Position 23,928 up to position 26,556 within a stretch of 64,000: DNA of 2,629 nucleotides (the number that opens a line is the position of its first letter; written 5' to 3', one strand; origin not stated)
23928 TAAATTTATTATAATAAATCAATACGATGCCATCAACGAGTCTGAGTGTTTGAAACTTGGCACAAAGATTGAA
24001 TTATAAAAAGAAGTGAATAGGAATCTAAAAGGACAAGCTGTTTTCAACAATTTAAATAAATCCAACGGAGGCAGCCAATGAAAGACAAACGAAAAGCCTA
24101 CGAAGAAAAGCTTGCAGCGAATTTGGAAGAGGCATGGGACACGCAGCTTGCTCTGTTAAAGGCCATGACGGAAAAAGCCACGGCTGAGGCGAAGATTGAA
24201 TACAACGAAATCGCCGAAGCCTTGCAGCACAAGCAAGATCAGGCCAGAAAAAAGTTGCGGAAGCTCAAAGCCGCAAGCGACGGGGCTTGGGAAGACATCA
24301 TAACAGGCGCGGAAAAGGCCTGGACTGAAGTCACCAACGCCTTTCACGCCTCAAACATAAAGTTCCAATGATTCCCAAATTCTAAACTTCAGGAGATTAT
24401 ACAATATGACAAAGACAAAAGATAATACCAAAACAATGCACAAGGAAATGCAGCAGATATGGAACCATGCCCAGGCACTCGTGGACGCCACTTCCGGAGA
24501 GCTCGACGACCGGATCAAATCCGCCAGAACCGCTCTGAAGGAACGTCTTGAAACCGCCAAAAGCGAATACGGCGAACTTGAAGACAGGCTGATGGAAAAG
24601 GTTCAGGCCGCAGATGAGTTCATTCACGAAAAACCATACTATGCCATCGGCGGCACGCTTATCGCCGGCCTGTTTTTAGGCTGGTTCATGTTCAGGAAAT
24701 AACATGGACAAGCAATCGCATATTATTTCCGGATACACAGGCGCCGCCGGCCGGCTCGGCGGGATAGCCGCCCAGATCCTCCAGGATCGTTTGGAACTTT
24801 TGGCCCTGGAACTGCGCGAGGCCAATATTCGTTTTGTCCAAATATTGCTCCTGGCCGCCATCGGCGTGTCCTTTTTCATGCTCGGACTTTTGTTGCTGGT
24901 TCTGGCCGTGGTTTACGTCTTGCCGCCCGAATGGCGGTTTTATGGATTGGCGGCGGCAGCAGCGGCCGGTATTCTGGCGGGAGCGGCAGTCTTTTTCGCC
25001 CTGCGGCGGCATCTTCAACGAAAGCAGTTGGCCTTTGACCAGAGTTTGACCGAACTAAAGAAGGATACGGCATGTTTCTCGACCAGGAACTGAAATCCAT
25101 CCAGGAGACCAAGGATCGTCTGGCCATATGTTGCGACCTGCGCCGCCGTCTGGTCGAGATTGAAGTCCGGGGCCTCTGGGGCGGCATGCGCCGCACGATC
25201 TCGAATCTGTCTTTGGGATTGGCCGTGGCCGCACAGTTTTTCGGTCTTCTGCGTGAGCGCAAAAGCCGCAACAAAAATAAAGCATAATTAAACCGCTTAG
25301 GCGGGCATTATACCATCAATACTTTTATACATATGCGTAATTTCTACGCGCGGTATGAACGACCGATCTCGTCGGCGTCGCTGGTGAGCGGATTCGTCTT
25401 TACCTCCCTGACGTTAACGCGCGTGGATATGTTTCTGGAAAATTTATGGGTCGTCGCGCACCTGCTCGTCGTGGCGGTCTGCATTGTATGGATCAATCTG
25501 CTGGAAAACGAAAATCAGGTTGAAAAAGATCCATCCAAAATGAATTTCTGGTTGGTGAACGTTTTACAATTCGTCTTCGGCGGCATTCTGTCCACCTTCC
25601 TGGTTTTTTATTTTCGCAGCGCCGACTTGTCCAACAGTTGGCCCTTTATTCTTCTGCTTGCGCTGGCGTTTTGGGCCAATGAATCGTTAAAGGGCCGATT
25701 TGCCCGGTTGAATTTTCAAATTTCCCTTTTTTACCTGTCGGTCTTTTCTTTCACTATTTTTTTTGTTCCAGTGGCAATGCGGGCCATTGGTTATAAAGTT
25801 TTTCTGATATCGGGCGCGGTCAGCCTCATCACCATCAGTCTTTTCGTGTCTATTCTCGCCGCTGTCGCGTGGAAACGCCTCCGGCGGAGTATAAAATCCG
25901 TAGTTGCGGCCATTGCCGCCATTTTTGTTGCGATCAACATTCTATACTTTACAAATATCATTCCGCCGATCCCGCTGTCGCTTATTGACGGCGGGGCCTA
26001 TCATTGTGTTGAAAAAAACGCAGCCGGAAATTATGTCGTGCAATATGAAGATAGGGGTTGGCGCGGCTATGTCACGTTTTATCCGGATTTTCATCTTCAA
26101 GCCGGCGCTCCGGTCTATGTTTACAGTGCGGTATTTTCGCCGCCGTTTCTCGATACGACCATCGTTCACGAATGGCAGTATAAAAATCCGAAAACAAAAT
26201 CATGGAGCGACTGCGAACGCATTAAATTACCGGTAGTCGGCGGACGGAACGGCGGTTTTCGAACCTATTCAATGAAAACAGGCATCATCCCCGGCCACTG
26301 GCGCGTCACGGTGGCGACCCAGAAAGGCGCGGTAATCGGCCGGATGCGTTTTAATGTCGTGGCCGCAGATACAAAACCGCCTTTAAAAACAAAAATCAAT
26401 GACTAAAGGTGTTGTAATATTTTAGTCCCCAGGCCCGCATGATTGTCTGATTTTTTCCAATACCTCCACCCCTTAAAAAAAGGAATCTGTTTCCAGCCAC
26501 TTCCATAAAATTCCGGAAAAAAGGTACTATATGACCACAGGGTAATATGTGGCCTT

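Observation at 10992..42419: Eight copies of a fixed-geometry ~150-bp cassette (3-half-site UAS, AAATCA element, TGGCAC-N5-TTGA) define a clustered sigma-54 regulon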

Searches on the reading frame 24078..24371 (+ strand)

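Call 6: search_protein_families(library=pfam, proteins=[window:24078-24371:+])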
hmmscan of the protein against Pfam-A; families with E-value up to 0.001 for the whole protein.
window:24078-24371:+ (97 aa): 0 families

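Call 66: search_protein_families(library=pfam, proteins=[window:24078-24371:+], max_evalue=1)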
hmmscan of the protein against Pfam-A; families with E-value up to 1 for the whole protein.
window:24078-24371:+ (97 aa): 4 families
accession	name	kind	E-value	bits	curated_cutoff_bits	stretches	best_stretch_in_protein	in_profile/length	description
PF22980.2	Myb_DNA-bind_8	-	0.014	15.1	27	1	23-67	4-48/50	Myb-like DNA-binding domain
PF05788.18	Orbi_VP1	-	0.1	10.4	27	1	34-95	39-99/1302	Orbivirus RNA-dependent RNA polymerase (VP1)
PF07730.19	HisKA_3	-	0.15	13.1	24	1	22-65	22-65/68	Histidine kinase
PF04888.17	SseC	-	0.32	11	30.2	1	15-59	12-56/312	Secretion system effector C (SseC) like family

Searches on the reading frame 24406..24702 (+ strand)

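Call 7: search_protein_families(library=pfam, proteins=[window:24406-24702:+])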
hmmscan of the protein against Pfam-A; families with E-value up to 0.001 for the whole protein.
window:24406-24702:+ (98 aa): 0 families

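Call 66: search_protein_families(library=pfam, proteins=[window:24406-24702:+], max_evalue=1)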
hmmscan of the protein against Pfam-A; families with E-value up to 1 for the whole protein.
window:24406-24702:+ (98 aa): 15 families
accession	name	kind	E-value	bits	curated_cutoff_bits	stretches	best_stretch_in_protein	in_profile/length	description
PF19029.5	DUF883_C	-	0.0019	18.3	27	1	69-97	1-29/30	DUF883 C-terminal glycine zipper region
PF11740.13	KfrA_N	-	0.0022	19.1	26.1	1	10-61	61-112/113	Plasmid replication region DNA-binding N-term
PF03569.20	Peptidase_C8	-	0.027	14.5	27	1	8-48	143-183/225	Peptidase family C8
PF04799.18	Fzo_mitofusin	-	0.031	14.2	27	1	9-62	93-145/161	fzo-like conserved region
PF07464.16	ApoLp-III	-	0.038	14.6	36.3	1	3-68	26-94/146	Apolipophorin-III precursor (apoLp-III)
PF01442.23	Apolipoprotein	-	0.05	13.7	90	1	10-68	103-158/190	Apolipoprotein A1/A4/E domain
PF05008.21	V-SNARE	-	0.06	14.2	25.9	1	6-63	32-89/92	Vesicle transport v-SNARE protein N-terminus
PF11365.13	SOGA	-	0.062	14.8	31.1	1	2-64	24-86/94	Protein SOGA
PF02646.22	RmuC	-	0.097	12.2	26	1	8-70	221-282/291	RmuC family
PF13779.11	DUF4175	-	0.11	11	27.3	1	5-72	456-522/825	Domain of unknown function (DUF4175)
PF06625.16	DUF1151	-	0.12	12.9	25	1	4-72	15-83/109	Protein of unknown function (DUF1151)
PF09769.14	ApoO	-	0.12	12.8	31.4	1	29-71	12-54/131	Apolipoprotein O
PF03961.19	FapA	-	0.14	12.2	31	1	4-67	161-231/272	Flagellar Assembly Protein A beta solenoid domain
PF10498.14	IFT57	-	0.17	11.2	40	1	3-66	226-288/360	Intra-flagellar transport protein 57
PF10267.14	Tmemb_cc2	-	0.33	10.5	32.8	1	3-65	213-274/397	Predicted transmembrane and coiled-coil 2 protein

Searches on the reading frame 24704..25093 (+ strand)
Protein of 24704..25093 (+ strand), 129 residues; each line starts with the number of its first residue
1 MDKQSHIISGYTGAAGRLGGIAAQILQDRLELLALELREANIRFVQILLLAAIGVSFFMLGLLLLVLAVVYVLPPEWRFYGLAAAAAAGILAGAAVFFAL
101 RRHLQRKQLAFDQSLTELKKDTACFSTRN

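Call 7: search_protein_families(library=pfam, proteins=[window:24704-25093:+])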
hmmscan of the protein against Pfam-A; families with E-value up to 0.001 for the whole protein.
window:24704-25093:+ (129 aa): 1 family
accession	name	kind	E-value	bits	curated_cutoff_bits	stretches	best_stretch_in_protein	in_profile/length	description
PF07332.16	Phage_holin_3_6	-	9e-13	48.7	28.4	1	17-124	6-114/116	Putative Actinobacterial Holin-X, holin superfamily III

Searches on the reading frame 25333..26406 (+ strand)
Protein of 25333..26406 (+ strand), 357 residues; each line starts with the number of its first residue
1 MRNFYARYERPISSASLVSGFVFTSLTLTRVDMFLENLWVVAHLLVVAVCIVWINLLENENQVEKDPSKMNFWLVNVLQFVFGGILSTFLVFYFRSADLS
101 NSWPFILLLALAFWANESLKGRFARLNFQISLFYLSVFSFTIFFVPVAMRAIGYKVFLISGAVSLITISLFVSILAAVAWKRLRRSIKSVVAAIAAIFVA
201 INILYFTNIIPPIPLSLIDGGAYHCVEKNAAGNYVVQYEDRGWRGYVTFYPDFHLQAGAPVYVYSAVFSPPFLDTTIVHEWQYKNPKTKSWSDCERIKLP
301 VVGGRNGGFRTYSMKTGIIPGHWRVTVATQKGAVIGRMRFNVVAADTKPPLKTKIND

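Call 7: search_protein_families(library=pfam, proteins=[window:25333-26406:+])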
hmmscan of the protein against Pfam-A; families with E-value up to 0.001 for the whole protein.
window:25333-26406:+ (357 aa): 1 family
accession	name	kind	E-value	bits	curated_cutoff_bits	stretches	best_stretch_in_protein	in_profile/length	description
PF11141.13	DUF2914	-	6.4e-15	55.1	23.6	1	274-342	1-62/62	Protein of unknown function (DUF2914)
